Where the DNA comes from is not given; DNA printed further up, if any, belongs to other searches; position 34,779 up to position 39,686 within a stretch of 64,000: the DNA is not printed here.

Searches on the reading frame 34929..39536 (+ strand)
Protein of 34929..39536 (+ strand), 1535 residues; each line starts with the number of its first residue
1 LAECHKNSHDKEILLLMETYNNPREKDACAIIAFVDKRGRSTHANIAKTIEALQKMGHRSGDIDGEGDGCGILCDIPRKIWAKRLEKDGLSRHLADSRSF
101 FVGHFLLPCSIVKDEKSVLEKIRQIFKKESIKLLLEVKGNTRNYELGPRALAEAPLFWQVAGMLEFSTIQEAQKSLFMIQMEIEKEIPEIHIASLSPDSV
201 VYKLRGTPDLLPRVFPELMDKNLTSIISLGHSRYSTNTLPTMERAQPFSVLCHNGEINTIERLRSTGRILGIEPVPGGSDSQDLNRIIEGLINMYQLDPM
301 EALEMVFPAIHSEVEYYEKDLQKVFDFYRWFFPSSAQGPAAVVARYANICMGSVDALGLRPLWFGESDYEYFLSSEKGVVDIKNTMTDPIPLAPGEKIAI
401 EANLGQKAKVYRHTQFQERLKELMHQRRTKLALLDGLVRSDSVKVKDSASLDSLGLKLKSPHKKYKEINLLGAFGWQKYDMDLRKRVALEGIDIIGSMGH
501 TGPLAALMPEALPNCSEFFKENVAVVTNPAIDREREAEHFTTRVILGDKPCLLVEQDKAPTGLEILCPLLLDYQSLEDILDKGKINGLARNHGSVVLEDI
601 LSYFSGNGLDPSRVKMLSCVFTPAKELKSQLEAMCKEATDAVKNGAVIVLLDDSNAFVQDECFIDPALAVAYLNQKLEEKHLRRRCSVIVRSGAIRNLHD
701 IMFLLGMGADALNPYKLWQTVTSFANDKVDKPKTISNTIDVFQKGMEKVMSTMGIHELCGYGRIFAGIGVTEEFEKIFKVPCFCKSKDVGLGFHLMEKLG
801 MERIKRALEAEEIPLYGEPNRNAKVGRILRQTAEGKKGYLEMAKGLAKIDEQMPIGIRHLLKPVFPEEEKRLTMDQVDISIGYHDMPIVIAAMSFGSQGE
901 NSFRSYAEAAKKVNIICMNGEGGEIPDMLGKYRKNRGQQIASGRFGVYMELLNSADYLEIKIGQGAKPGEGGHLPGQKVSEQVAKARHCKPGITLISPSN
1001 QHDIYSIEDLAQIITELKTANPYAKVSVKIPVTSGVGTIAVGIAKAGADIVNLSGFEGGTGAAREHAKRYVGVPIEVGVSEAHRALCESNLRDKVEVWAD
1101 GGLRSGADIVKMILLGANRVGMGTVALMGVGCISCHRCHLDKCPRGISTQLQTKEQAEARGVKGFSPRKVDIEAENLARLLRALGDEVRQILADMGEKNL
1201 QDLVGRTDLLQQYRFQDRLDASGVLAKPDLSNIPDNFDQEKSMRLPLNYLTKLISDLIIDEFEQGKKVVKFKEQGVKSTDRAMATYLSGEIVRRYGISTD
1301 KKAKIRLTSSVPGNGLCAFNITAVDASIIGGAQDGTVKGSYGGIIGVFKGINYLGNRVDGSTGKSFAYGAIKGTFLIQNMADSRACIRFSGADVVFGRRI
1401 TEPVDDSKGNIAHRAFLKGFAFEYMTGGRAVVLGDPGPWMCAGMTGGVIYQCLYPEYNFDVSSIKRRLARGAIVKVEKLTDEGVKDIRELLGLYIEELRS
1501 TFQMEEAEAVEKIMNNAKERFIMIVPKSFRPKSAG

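Call 29: search_protein_families(library=ncbifam, proteins=[window:34929-39536:+], max_evalue=1e-10)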
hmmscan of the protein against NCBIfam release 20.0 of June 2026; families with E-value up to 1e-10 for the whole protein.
window:34929-39536:+ (1535 aa): 1 family
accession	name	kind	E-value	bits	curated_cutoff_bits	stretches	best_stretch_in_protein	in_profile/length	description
NF008730.0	PRK11750.1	equivalog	6.4e-206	686.6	1047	1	18-1529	4-1469/1490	glutamate synthase large subunit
